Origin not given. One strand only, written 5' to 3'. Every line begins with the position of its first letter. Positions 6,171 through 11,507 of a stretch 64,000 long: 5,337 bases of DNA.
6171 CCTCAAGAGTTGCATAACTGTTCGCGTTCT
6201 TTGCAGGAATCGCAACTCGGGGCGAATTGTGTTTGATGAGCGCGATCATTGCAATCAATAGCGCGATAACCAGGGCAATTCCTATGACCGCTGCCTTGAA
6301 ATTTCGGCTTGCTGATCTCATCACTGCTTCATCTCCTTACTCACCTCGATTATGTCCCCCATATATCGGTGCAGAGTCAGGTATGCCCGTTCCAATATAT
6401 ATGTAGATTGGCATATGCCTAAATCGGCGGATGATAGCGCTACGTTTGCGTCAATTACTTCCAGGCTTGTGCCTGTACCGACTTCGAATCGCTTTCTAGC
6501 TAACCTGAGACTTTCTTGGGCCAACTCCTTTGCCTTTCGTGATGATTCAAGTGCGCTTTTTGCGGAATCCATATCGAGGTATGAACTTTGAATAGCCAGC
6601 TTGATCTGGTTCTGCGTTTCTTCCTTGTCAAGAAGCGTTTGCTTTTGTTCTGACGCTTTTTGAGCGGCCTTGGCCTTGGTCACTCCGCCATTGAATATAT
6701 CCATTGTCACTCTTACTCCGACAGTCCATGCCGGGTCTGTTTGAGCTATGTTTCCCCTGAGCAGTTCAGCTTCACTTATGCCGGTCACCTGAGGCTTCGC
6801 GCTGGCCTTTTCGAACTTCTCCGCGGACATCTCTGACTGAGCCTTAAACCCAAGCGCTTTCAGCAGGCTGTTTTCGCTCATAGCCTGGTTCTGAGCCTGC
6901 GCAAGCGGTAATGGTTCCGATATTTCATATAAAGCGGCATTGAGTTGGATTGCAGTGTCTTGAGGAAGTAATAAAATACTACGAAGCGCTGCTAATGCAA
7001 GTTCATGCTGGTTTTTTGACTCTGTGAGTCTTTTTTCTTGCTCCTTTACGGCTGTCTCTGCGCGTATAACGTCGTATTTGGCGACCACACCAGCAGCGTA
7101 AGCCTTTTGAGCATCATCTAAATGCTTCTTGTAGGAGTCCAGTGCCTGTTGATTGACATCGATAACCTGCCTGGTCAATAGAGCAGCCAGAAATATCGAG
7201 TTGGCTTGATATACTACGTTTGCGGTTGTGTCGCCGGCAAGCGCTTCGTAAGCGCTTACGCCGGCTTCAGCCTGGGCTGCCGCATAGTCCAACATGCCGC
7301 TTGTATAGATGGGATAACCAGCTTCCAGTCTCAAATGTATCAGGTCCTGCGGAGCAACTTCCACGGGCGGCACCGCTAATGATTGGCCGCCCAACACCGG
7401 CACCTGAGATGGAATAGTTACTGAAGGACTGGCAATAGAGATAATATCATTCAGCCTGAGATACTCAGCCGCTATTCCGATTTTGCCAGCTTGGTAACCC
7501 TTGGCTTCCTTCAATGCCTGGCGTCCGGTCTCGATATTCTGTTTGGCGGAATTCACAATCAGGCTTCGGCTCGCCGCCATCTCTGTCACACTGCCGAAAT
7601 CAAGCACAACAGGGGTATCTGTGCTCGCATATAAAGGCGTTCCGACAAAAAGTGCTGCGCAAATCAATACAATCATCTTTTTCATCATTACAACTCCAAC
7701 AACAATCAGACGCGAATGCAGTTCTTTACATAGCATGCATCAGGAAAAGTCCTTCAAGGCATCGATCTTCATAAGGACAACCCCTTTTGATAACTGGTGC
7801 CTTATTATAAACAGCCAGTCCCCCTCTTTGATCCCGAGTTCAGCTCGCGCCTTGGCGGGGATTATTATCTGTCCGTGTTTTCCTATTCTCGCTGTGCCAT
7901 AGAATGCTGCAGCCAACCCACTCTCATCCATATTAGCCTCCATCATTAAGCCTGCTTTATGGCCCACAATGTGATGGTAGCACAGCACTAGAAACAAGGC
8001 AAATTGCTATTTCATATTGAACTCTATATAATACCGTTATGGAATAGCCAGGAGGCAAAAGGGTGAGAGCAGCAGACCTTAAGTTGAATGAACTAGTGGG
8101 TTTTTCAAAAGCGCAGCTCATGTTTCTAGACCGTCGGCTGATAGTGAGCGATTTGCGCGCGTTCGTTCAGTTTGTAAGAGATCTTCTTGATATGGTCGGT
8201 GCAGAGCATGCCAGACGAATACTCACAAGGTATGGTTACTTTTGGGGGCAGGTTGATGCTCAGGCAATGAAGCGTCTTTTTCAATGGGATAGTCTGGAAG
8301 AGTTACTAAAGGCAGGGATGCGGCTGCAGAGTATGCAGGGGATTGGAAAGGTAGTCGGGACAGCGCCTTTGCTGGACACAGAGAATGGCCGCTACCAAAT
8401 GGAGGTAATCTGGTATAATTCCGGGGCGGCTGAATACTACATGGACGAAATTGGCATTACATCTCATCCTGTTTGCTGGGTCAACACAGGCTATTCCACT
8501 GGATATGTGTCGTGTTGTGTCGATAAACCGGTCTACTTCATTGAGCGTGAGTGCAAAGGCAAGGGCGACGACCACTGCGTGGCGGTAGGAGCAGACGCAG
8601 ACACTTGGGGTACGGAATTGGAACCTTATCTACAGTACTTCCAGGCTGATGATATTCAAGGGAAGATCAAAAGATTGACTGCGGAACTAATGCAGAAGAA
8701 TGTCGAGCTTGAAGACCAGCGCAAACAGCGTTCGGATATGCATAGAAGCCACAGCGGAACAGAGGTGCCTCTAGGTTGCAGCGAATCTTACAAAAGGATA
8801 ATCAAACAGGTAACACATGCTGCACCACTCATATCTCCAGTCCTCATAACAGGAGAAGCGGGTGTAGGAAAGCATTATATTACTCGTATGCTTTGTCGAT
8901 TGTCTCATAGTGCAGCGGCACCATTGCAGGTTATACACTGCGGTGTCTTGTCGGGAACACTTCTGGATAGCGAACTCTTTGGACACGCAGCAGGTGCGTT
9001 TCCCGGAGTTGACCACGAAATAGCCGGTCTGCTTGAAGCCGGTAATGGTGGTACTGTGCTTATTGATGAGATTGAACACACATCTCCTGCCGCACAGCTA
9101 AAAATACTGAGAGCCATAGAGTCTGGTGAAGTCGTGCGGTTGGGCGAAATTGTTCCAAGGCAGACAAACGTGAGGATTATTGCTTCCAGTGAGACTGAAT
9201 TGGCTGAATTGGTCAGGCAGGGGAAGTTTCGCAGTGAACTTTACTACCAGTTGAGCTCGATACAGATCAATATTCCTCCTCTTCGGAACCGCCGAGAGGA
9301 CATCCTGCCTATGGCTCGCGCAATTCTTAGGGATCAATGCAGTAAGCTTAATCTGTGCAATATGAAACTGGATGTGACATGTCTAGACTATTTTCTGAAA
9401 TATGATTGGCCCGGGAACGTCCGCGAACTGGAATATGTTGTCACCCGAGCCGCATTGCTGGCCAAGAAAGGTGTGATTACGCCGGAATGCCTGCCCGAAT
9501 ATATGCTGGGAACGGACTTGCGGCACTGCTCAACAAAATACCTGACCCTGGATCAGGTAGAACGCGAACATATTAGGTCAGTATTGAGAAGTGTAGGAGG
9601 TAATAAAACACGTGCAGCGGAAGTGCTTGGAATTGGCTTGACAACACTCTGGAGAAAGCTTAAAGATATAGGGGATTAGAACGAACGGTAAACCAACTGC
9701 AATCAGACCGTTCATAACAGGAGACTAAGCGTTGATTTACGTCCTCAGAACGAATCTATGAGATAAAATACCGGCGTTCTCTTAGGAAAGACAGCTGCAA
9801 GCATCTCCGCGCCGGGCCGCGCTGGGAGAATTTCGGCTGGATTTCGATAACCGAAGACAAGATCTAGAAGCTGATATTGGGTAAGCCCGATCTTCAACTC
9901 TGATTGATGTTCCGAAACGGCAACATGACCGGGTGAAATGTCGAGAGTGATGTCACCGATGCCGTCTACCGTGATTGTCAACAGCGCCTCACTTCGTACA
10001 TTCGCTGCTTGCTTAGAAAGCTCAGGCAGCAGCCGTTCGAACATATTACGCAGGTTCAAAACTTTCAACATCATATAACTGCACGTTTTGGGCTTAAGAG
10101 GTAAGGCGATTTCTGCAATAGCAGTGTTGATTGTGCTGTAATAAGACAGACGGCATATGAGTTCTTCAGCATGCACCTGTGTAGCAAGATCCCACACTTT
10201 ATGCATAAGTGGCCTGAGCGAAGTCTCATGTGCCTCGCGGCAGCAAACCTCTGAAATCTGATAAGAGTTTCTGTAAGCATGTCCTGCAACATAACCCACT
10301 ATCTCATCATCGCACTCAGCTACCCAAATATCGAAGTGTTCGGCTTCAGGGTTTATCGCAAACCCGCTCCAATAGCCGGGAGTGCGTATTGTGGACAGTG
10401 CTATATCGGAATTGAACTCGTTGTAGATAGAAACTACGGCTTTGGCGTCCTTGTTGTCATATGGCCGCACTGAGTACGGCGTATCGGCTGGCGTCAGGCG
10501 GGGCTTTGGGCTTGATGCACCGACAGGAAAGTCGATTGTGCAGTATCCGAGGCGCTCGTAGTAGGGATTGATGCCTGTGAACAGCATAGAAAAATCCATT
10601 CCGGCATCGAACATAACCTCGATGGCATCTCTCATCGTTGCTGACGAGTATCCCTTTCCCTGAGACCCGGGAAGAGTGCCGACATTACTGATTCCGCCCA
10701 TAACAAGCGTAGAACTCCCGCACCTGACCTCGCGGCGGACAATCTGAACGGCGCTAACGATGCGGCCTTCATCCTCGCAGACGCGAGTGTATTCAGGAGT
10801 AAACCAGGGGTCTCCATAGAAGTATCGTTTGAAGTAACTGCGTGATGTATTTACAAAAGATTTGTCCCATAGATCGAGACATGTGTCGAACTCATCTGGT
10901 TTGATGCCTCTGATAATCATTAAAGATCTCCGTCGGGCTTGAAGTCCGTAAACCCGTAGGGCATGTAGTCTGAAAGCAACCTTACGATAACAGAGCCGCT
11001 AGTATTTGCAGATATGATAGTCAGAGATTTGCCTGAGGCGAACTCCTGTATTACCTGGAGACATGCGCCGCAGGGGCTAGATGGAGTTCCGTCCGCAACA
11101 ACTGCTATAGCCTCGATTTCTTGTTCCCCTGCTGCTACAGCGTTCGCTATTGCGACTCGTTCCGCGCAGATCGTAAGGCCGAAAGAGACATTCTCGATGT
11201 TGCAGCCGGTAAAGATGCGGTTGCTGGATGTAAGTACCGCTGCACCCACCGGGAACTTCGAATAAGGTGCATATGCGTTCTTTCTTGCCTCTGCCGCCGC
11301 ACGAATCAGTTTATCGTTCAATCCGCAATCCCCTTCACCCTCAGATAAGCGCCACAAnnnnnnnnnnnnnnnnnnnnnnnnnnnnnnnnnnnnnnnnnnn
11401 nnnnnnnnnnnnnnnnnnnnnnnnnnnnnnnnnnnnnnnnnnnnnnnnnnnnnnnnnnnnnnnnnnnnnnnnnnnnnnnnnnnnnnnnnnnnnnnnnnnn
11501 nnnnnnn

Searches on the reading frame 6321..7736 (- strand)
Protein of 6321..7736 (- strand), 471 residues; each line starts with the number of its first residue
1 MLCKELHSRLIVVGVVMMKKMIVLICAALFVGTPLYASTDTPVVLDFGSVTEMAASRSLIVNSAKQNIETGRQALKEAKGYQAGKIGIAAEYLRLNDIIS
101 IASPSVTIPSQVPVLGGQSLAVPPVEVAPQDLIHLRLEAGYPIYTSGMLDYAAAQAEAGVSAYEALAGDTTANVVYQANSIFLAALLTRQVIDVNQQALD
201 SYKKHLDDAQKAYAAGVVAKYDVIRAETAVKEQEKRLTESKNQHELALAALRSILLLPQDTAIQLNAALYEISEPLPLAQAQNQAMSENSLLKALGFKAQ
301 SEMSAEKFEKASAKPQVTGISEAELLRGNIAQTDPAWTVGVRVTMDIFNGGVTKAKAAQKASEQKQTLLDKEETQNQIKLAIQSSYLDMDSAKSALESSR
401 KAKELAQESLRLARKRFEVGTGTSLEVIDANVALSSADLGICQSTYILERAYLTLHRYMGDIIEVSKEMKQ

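Call 60: search_protein_families(library=pfam, proteins=[window:6321-7736:-])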
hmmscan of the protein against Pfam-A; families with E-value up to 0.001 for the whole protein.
window:6321-7736:- (471 aa): 1 family
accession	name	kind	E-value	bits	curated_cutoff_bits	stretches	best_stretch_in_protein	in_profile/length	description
PF02321.23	OEP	-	4.4e-44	151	22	2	278-460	1-187/187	Outer membrane efflux protein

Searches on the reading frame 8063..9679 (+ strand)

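Call 60: search_protein_families(library=pfam, proteins=[window:8063-9679:+])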
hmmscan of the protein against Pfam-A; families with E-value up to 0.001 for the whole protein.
window:8063-9679:+ (538 aa): 8 families
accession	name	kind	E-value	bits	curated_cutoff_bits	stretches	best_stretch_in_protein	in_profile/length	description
PF00158.32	Sigma54_activat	-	2e-45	154.9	20.2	1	239-402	4-167/168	Sigma-54 interaction domain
PF14532.12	Sigma54_activ_2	-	9.2e-20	71.7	25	1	237-407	1-138/138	Sigma-54 interaction domain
PF25601.1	AAA_lid_14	-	1.2e-18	67.1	27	1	408-484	1-77/87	AAA+ ATPase lid domain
PF06505.16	XylR_N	-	1.3e-16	60.6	23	1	16-98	12-94/101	Activator of aromatic catabolism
PF02954.25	HTH_8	-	2.2e-14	53.3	22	1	495-534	1-40/42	Bacterial regulatory protein, Fis family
PF02830.23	V4R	-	9.1e-09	35.7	31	1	134-174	18-58/62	V4R domain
PF07728.20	AAA_5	-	0.00015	22.2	22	1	259-378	1-123/139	AAA domain (dynein-related subfamily)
PF07724.20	AAA_2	-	0.0005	20.6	27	1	259-388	5-135/166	AAA domain (Cdc48 subfamily)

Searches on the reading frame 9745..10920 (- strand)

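Call 60: search_protein_families(library=pfam, proteins=[window:9745-10920:-])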
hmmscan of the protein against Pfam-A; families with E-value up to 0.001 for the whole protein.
window:9745-10920:- (391 aa): 3 families
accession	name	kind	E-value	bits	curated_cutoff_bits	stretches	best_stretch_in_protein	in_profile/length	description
PF13527.13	Acetyltransf_9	-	4.9e-24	85.2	25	1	3-126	2-124/127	Acetyltransferase (GNAT) domain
PF00583.31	Acetyltransf_1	-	1.1e-08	35.7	20.7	1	15-126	5-116/116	Acetyltransferase (GNAT) family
PF13508.13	Acetyltransf_7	-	5.9e-08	33.4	27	0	47-126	7-82/84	Acetyltransferase (GNAT) domain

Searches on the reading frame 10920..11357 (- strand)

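Call 60: search_protein_families(library=pfam, proteins=[window:10920-11357:-])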
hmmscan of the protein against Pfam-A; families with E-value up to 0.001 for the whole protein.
window:10920-11357:- (145 aa): 2 families
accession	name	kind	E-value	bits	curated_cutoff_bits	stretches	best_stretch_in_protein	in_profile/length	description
PF00383.29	dCMP_cyt_deam_1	-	2.7e-20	72.6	25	1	15-108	5-95/102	Cytidine and deoxycytidylate deaminase zinc-binding region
PF08211.18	dCMP_cyt_deam_2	-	2.3e-11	44.5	25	1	14-85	41-111/130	Cytidine and deoxycytidylate deaminase zinc-binding region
